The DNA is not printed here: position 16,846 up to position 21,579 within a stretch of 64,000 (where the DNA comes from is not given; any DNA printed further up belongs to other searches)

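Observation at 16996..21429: Orphan 1,477-aa surface giant with a prepilin-like (class III) signal and a lamin-tail domain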

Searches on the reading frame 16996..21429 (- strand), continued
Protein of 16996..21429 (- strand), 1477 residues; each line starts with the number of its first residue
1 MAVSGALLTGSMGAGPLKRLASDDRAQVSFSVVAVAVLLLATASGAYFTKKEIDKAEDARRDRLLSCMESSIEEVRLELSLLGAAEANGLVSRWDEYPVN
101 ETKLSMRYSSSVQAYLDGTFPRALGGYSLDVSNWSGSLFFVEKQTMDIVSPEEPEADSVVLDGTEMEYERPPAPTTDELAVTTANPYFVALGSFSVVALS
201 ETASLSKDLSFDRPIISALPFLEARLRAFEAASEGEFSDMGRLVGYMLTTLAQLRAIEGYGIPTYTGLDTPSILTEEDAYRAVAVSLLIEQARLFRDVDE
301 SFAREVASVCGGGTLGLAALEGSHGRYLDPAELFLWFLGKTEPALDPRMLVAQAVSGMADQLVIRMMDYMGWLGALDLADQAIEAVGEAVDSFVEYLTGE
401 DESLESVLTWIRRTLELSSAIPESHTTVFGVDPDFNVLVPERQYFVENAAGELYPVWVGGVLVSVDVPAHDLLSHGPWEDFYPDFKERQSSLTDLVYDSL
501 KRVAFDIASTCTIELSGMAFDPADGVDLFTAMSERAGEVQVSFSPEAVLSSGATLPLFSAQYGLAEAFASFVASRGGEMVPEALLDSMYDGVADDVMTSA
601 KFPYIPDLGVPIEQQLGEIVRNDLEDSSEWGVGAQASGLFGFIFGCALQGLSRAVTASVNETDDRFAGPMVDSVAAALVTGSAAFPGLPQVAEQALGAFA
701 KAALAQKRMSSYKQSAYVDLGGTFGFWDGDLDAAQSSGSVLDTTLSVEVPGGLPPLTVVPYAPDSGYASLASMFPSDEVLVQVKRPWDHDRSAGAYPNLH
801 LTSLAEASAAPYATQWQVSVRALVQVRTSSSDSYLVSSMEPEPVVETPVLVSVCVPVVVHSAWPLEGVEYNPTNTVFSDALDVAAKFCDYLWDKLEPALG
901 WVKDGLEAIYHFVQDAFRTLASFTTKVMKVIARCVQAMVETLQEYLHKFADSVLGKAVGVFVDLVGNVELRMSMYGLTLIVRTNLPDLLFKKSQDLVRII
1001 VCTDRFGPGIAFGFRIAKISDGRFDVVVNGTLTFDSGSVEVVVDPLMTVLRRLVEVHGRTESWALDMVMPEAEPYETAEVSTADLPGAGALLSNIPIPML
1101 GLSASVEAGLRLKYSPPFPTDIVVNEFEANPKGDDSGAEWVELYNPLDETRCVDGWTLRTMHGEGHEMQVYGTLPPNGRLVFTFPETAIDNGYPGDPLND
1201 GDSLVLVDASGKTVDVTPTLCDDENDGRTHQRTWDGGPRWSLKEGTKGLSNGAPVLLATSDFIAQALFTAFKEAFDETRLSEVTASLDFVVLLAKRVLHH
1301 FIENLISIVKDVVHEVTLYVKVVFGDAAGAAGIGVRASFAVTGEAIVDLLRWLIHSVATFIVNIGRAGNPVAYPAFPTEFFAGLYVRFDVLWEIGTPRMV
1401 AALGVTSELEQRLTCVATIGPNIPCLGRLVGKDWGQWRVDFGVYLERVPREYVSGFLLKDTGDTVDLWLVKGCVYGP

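Call 15: find_encoding_contigs(protein=P0101, flank=10000, max_places=3)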
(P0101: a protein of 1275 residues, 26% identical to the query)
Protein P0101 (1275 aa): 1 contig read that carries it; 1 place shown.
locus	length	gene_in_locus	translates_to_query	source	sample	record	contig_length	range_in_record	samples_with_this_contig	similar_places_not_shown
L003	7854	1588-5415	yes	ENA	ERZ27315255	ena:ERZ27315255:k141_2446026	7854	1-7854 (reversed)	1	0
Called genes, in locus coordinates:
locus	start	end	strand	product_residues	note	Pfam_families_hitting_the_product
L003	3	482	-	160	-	PF00528:BPD_transp_1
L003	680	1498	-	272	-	PF12849:PBP_like_2, PF13531:SBP_bac_11 (weak)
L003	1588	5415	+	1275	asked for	PF23957:DUF7286 (faint)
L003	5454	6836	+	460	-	PF00924:MS_channel_2nd, PF21082:MS_channel_3rd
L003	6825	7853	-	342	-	?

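Call 16: find_homologous_proteins(query=P0101)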
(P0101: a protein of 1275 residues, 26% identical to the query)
Query P0101 (1275 aa): 20 proteins with E <= 0.001 among 8000 candidates.
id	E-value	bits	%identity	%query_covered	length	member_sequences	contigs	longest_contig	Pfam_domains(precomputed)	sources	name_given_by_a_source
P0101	0.0e+0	2786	100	100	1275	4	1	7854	PF23957.2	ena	-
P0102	0.0e+0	1297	51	100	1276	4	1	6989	-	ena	-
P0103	0.0e+0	1226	48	100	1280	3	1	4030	-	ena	-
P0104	2.5e-297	1008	45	100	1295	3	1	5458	-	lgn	-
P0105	1.2e-280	952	44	98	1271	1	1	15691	-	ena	-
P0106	1.4e-271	922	41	100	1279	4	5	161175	-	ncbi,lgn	-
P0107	3.5e-269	914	41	100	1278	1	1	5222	-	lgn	-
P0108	7.8e-269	913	42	98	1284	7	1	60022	-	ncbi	-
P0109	1.9e-268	912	41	100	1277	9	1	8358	-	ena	-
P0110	9.7e-268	910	41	100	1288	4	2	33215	-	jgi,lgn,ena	-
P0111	2.0e-267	909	41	100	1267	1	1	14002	-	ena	-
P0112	3.8e-266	904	42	100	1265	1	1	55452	PF23957.2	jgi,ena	-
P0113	1.1e-262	893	41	98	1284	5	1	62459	-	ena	-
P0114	6.0e-257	874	39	100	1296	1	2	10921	PF23957.2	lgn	-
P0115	8.5e-257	873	40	100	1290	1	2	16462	-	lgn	-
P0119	8.1e-235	801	39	98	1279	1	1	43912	-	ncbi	-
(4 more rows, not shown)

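Call 25: search_solved_structures(query=A2, max_evalue=1)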
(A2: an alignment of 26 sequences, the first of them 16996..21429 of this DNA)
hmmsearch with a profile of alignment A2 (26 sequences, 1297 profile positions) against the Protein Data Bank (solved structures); distinct sequences matched with E-value up to 1: 6.
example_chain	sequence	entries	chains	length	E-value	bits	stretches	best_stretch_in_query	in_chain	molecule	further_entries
7fac_A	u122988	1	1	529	5.5e-06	27.7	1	851-980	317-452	Non-structural protein 2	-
9j1k_J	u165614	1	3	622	0.0027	18.8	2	850-937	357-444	FtbJ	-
4uos_A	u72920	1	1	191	0.045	14.7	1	845-926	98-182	DESIGNED HELICAL BUNDLE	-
7msw_A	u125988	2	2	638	0.19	12.6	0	857-936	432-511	Non-structural protein 2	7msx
3g67_A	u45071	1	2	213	0.26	12.2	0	528-593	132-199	Methyl-accepting chemotaxis protein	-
8hyl_B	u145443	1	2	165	0.31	11.9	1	943-1023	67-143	VL-SARAH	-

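Call 40: find_encoding_contigs(protein=P0106, flank=10000, max_places=1)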
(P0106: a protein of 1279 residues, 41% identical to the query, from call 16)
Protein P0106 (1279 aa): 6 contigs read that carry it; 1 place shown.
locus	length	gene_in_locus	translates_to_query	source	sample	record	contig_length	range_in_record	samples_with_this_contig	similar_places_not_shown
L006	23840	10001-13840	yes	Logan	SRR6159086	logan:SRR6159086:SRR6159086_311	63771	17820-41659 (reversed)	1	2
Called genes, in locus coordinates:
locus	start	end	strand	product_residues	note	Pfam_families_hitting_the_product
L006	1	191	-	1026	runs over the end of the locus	PF04998:RNA_pol_Rpb1_5 (weak), PF14890:Intein_splicing, PF14528:LAGLIDADG_3, PF04998:RNA_pol_Rpb1_5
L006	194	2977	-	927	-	PF04997:RNA_pol_Rpb1_1, PF00623:RNA_pol_Rpb1_2, PF04983:RNA_pol_Rpb1_3, PF05000:RNA_pol_Rpb1_4, PF04998:RNA_pol_Rpb1_5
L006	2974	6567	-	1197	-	PF04563:RNA_pol_Rpb2_1, PF04561:RNA_pol_Rpb2_2, PF04565:RNA_pol_Rpb2_3, PF04566:RNA_pol_Rpb2_4, PF04567:RNA_pol_Rpb2_5, PF00562:RNA_pol_Rpb2_6, PF04560:RNA_pol_Rpb2_7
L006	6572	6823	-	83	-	PF01191:RNA_pol_Rpb5_C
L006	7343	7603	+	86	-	PF00736:EF1_GNE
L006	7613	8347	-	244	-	PF00005:ABC_tran, PF02463:SMC_N (faint), PF13304:AAA_21 (weak)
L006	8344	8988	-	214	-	PF00528:BPD_transp_1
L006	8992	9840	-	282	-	PF12849:PBP_like_2, PF13531:SBP_bac_11 (faint)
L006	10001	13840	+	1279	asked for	-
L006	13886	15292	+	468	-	PF00924:MS_channel_2nd, PF21082:MS_channel_3rd (weak)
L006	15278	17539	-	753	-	PF00324:AA_permease, PF13520:AA_permease_2, PF03845:Spore_permease (weak), PF00582:Usp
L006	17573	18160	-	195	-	PF00025:Arf, PF00071:Ras, PF08477:Roc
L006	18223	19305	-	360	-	PF00091:Tubulin, PF12327:FtsZ_C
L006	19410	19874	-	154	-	-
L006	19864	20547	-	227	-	-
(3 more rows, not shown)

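Call 49: find_related_loci(query=A1, collection=genome_contigs, flank=8000)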
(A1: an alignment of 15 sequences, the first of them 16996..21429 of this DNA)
Query A1 (1477 aa) in genome_contigs; peptide patterns used: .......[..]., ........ (x = any residue, [..] = any of these).
600 stretches matched a pattern (row limit reached: there are more); 297 encode a relative of the query (tblastn E <= 1e-3); the best 80 are kept; 80 distinct loci.
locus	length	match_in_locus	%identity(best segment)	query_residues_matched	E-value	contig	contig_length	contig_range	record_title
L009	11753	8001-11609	73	1-1203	0e+0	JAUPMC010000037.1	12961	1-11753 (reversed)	MAG: Thermoplasmatota archaeon isolate erpe_2018_pw_48hr_WHONDRS-PP48-000101_B_bin.4 scaffold_112609, whole genome shotg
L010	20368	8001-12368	56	23-1476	0e+0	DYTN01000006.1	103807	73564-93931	MAG TPA_asm: Methanobacteriota archaeon isolate DR5_60_8 Afr_mines_DR5_19_length_103807_cov_3_566832, whole genome shotg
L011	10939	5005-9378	53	20-1475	0e+0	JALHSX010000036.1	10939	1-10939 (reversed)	MAG: Thermoplasmata archaeon isolate PFL9 seq_326708, whole genome shotgun sequence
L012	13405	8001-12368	53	23-1476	0e+0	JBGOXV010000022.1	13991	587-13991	MAG: Thermoplasmata archaeon isolate OBJ_0618_130150_59 k141_2878727_length_13991_cov_23.5536, whole genome shotgun sequ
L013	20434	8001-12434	58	1-1476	0e+0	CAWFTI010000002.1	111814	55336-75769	MAG: Candidatus Thermoplasmatota archaeon isolate MFD00709.bin.2.218 genome assembly, contig: contig_17788, whole genome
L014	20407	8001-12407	52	13-1476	0e+0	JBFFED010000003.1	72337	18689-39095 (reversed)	MAG: Thermoplasmata archaeon isolate Mix_mud13.2021.11.63 k141_1477968_length_72337_cov_10.9512, whole genome shotgun se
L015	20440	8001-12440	52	3-1476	0e+0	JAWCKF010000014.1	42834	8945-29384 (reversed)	MAG: Thermoplasmata archaeon isolate JZ-2_201705_bins_126 JZ-2_201705_bins_126_scaffold_14, whole genome shotgun sequenc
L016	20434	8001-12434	51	1-1476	0e+0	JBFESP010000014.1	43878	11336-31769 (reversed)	MAG: Thermoplasmata archaeon isolate Mix_mud06.2021.04.53 k141_126576_length_43878_cov_17.2481, whole genome shotgun seq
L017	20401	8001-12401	51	10-1476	0e+0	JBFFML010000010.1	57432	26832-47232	MAG: Thermoplasmata archaeon isolate Mix_mud18.2022.04.47 k141_1426940_length_57432_cov_22.6210, whole genome shotgun se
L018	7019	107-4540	50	1-1476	0e+0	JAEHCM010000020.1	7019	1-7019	MAG: Thermoplasmata archaeon isolate SG225.bin4 NODE_20_length_7019_cov_8.715644, whole genome shotgun sequence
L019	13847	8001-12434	50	1-1476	0e+0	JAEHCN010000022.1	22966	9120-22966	MAG: Thermoplasmata archaeon isolate Hel0.bin85 NODE_4383_length_22966_cov_2.425325, whole genome shotgun sequence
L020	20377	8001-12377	58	19-1476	0e+0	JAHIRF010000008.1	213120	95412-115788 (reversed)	MAG: Thermoplasmatota archaeon isolate MM_PC_MetaG.mb.116 MM_PC_MetaG.mb.116_k141_1587035, whole genome shotgun sequence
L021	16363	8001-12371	52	22-1476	0e+0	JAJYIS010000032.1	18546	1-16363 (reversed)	MAG: Thermoplasmata archaeon isolate DBS2-1.bin12 NODE_5340_length_18546_cov_1.377979, whole genome shotgun sequence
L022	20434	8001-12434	52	1-1476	0e+0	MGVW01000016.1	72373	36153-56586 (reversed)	MAG: Euryarchaeota archaeon RBG_13_57_23 RBG_13_scaffold_1653, whole genome shotgun sequence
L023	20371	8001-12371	50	22-1476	0e+0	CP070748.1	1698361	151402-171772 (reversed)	MAG: Methanobacteriota archaeon isolate bin352 chromosome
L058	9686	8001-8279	44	1120-1220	2e-16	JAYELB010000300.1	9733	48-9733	MAG: Methanobacteriota archaeon isolate MAG122 MAG122_300, whole genome shotgun sequence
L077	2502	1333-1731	33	1120-1253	3e-14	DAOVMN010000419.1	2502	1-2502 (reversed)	MAG TPA_asm: Thermoplasmata archaeon isolate CSMAG_1472 CSMAG_1472_k141_2196386_length_2502_cov_19.0000, whole genome sh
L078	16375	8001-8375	33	1120-1251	6e-14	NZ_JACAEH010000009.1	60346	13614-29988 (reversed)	MAG: Nitrososphaera sp. isolate L.E.AR.1 k119_109575, whole genome shotgun sequence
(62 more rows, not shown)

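Call 51: search_dna_similar(query=P0101, collection=plasmids, mode=protein, max_evalue=0.01, max_rows=15)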
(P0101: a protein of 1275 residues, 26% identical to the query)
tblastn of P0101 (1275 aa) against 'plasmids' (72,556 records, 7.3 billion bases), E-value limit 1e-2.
No match.
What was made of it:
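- Tried and rejected: tblastn of the LTD-less relative against plasmids found no match (call 51).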

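Call 86: find_encoding_contigs(protein=P0112, flank=6000, max_places=1)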
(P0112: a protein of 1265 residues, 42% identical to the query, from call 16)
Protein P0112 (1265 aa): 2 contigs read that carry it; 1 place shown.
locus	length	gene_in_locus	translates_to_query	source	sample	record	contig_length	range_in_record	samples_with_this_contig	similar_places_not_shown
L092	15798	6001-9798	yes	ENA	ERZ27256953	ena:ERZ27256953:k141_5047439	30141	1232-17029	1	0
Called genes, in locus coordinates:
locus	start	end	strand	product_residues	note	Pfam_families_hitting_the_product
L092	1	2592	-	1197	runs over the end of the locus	PF04563:RNA_pol_Rpb2_1, PF04561:RNA_pol_Rpb2_2, PF04565:RNA_pol_Rpb2_3, PF04566:RNA_pol_Rpb2_4, PF04567:RNA_pol_Rpb2_5, PF00562:RNA_pol_Rpb2_6, PF04560:RNA_pol_Rpb2_7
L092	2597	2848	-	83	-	PF01191:RNA_pol_Rpb5_C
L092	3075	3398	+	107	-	PF07754:Ribosomal_aS21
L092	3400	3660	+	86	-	PF00736:EF1_GNE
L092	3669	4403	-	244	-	PF00005:ABC_tran, PF13304:AAA_21 (faint)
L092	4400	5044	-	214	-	PF00528:BPD_transp_1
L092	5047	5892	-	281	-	PF12849:PBP_like_2, PF13531:SBP_bac_11, PF12727:PBP_like (weak)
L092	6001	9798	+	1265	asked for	PF23957:DUF7286 (faint)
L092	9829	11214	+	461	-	PF00924:MS_channel_2nd, PF21082:MS_channel_3rd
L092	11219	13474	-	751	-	PF00324:AA_permease, PF13520:AA_permease_2, PF00582:Usp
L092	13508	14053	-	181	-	PF00025:Arf, PF03193:RsgA_GTPase (faint), PF00071:Ras, PF08477:Roc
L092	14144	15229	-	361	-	PF00091:Tubulin, PF12327:FtsZ_C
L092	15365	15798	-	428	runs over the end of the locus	PF01966:HD, PF19276:HD_assoc_2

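Call 87: find_encoding_contigs(protein=P0119, flank=6000, max_places=1)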
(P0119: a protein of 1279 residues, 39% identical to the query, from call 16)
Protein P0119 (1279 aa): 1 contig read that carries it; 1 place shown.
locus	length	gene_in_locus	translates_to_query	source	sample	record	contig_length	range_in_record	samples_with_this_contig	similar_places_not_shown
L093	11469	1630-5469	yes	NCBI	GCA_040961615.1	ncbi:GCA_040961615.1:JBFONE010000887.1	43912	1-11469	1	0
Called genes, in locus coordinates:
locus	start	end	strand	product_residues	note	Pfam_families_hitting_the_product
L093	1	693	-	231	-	?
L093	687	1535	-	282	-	PF12849:PBP_like_2, PF13531:SBP_bac_11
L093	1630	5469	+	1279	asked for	-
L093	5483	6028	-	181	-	PF00025:Arf, PF03193:RsgA_GTPase (faint), PF00071:Ras, PF08477:Roc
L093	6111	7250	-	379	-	PF00091:Tubulin, PF12327:FtsZ_C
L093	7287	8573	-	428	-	PF01966:HD, PF19276:HD_assoc_2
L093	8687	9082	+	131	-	-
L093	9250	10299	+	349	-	-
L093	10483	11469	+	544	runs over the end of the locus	PF14522:Cytochrome_C7 (faint), PF22113:Mtrc-MtrF_II-IV_dom (faint), PF02085:Cytochrom_CIII (faint), PF13435:Cytochrome_C554, PF14537:Cytochrom_c3_2 (weak), PF09699:Paired_CXXCH_1, PF02335:Cytochrom_C552, PF13620:CarboxypepD_reg (weak)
